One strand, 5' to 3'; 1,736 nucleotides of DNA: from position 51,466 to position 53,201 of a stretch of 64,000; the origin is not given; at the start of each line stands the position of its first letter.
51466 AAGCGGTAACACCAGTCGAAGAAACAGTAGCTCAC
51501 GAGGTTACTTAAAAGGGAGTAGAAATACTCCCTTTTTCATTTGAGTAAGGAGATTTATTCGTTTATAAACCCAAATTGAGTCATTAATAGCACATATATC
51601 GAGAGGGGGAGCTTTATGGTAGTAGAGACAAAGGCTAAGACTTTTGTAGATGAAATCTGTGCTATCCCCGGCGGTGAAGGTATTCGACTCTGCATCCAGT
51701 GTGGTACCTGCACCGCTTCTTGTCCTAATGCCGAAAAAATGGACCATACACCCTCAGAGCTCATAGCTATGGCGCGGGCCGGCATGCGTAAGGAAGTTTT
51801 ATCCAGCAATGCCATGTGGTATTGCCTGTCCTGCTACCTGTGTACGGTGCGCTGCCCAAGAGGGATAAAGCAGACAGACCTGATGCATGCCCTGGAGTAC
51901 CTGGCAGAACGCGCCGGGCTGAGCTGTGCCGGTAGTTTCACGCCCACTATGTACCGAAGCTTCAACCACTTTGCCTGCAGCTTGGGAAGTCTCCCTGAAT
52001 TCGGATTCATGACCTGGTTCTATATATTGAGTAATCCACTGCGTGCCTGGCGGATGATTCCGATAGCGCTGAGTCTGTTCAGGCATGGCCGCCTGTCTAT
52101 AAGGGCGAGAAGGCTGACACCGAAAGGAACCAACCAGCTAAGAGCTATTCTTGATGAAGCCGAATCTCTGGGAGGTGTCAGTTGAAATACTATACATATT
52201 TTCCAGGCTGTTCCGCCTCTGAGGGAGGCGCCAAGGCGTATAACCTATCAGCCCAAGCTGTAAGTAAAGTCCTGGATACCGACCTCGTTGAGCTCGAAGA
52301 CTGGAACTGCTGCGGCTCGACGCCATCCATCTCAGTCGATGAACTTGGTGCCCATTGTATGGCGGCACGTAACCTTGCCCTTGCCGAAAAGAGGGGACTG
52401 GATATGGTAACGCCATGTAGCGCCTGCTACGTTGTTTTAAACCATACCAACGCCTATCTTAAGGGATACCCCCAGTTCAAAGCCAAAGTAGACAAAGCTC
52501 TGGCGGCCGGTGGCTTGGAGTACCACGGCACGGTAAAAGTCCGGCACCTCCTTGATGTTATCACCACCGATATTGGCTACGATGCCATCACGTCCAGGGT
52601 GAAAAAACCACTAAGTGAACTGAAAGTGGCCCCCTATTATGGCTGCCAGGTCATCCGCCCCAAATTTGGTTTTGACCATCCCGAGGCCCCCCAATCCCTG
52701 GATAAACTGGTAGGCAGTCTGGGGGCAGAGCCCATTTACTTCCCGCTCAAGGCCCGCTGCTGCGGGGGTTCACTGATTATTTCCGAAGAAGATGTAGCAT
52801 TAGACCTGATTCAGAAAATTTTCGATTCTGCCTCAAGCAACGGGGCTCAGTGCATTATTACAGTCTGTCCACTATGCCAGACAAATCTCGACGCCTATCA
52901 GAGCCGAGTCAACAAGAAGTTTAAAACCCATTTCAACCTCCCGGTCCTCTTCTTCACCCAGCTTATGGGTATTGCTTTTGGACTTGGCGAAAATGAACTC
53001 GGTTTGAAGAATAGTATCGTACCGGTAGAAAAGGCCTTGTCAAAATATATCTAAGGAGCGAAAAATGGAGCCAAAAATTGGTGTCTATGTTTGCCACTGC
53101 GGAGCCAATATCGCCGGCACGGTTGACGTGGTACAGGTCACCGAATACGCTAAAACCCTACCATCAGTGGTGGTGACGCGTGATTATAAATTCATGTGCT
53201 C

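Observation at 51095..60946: Composite hdrCBA / membrane-anchored CoADR-like flavoprotein / mvhDGA locus with dedicated TM peptides and a sensor, a possible membrane-tethered variant of the Hdr-Mvh bifurcating complex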

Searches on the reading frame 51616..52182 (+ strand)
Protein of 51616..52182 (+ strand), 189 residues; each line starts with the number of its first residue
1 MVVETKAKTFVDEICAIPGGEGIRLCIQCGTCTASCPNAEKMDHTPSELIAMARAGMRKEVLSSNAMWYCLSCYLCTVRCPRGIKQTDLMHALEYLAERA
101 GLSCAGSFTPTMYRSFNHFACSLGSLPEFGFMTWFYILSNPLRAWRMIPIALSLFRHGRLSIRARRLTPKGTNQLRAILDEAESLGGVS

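Call 6: search_protein_families(library=pfam, proteins=[window:51616-52182:+], max_evalue=0.01)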
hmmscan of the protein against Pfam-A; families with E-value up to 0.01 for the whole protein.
window:51616-52182:+ (189 aa): 11 families
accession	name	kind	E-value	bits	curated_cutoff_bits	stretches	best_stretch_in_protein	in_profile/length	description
PF13183.11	Fer4_8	-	5.2e-12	46.6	27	1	25-84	4-68/68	4Fe-4S dicluster domain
PF13534.11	Fer4_17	-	7.2e-10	39.7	22.2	1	26-84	2-60/61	4Fe-4S dicluster domain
PF13187.11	Fer4_9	-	8.4e-09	35.8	27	1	26-83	2-50/52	4Fe-4S dicluster domain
PF12838.12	Fer4_7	-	9.5e-07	29.6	27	1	26-84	2-52/52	4Fe-4S dicluster domain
PF13237.11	Fer4_10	-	1.1e-05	25.7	25.5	1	25-81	8-53/53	4Fe-4S dicluster domain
PF00037.32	Fer4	-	0.00073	19.7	21.1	0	25-38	7-20/24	4Fe-4S binding domain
PF12800.12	Fer4_4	-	0.0012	19.5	24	1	26-38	4-16/17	4Fe-4S binding domain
PF12798.12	Fer4_3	-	0.0014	19.7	27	0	70-84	1-15/15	4Fe-4S binding domain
PF12837.12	Fer4_6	-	0.0021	18.4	25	0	25-37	8-20/24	4Fe-4S binding domain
PF12797.12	Fer4_2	-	0.0029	17.9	24.5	0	26-37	10-21/22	4Fe-4S binding domain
PF14697.11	Fer4_21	-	0.0076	16.8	35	0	25-81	7-52/59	4Fe-4S dicluster domain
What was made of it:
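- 51616..52185 (+): hdrC (two [4Fe-4S] motifs). Fer4_8 and Fer4_17 (call 6).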

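Call 7: search_protein_families(library=ncbifam, proteins=[window:51616-52182:+], max_evalue=0.01)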
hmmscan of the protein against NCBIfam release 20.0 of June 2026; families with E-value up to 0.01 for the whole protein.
window:51616-52182:+ (189 aa): 26 families (the best 25 are shown)
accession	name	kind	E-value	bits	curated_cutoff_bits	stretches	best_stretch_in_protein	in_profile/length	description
TIGR03290.1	CoB_CoM_SS_C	equivalog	5.4e-23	81.6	160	1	24-102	2-80/144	CoB--CoM heterodisulfide reductase subunit C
NF041779.1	hetero_SS_HdrC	equivalog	5.7e-17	61.8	350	1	18-101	25-107/198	ferredoxin:CoB-CoM heterodisulfide reductase subunit HdrC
NF038018.1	qmoC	equivalog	1.9e-16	60.5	300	1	10-96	5-90/360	quinone-interacting membrane-bound oxidoreductase complex subunit QmoC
NF041890.1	hdrC_Methbact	equivalog_domain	1.2e-15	57.6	270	1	20-132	25-135/192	ferredoxin:CoB-CoM heterodisulfide reductase subunit HdrC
NF008369.0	PRK11168.1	equivalog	1.1e-07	31.1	278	1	25-91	12-81/401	anaerobic glycerol-3-phosphate dehydrogenase subunit C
TIGR03379.1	glycerol3P_GlpC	equivalog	7.6e-07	28.2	279.9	1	25-91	6-75/397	anaerobic glycerol-3-phosphate dehydrogenase subunit GlpC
TIGR00314.1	cdhA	equivalog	1.7e-06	26.1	781.3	1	21-92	396-461/784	CO dehydrogenase/acetyl-CoA synthase complex subunit alpha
NF042952.1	MFR_FeS_SdhB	equivalog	3.8e-06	26.1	600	1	26-103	148-237/320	8-methylmenaquinol:fumarate reductase iron-sulfur subunit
TIGR01945.1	rnfC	subfamily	4.3e-06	25.5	245.95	1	25-86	364-420/435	RnfABCDGE type electron transport complex subunit C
TIGR00384.1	dhsB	subfamily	1.8e-05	24.3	88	1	21-89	137-217/222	succinate dehydrogenase and fumarate reductase iron-sulfur protein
NF041837.1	rnfC_Methano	equivalog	3e-05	23.1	650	1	25-90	359-419/438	Rnf electron transport complex subunit RnfC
NF004616.0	PRK05950.1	subfamily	3.2e-05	23.2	228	1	22-93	145-229/238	succinate dehydrogenase iron-sulfur subunit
NF041836.1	rnfB_Methano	equivalog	3.4e-05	23.4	445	1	24-90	171-239/265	Rnf electron transport complex subunit RnfB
NF005505.0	PRK07118.1-4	equivalog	0.00011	21.7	378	1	24-90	171-239/265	Fe-S cluster domain-containing protein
NF004898.0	PRK06259.1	equivalog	0.00013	20.7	385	1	21-99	131-215/488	fumarate reductase (CoM/CoB) subunit TfrB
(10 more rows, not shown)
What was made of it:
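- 51616..52185 (+): TIGR03290 scores 81.6 bits, below its cut-off (call 7).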

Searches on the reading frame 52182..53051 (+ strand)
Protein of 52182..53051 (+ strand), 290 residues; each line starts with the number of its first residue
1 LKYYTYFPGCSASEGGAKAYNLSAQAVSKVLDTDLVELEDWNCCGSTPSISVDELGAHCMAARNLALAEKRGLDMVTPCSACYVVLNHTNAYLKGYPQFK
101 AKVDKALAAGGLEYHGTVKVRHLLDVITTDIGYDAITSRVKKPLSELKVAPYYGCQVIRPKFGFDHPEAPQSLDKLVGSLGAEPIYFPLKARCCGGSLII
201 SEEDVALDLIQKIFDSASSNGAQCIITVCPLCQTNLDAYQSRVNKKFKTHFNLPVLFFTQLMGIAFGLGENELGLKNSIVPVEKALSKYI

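Call 6: search_protein_families(library=pfam, proteins=[window:52182-53051:+], max_evalue=0.01)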
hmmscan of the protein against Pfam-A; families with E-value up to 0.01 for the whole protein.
window:52182-53051:+ (290 aa): 1 family
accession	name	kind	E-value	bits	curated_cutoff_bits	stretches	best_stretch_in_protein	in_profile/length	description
PF02754.22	CCG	-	2e-28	98.7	20.6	2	149-237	1-85/85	Cysteine-rich domain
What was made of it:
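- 52182..53054 (+): hdrB (two CCG domains). PF02754 matched twice (call 6).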

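Call 7: search_protein_families(library=ncbifam, proteins=[window:52182-53051:+], max_evalue=0.01)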
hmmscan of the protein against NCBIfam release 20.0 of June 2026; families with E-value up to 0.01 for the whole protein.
window:52182-53051:+ (290 aa): 5 families
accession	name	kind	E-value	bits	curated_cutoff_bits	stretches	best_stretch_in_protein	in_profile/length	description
NF042965.1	MFR_anch_SdhE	equivalog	7.1e-63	212.8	500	1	4-282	3-278/282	8-methylmenaquinol:fumarate reductase membrane anchor subunit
TIGR03288.1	CoB_CoM_SS_B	equivalog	1.1e-62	211.9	345.15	1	4-288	2-289/290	CoB--CoM heterodisulfide reductase subunit B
NF041780.1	hetero_SS_HdrB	equivalog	6.6e-25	88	450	1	52-287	55-303/304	ferredoxin:CoB-CoM heterodisulfide reductase subunit HdrB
NF045670.1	quin_L_LdhH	equivalog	6.2e-12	44.6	800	2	141-246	461-562/706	L-lactate dehydrogenase (quinone) large subunit LdhH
NF004898.0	PRK06259.1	equivalog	3.5e-06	25.9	385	1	189-253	414-480/488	fumarate reductase (CoM/CoB) subunit TfrB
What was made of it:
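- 52182..53054 (+): TIGR03288 scores 212 bits, below the 345 cut-off (call 7).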
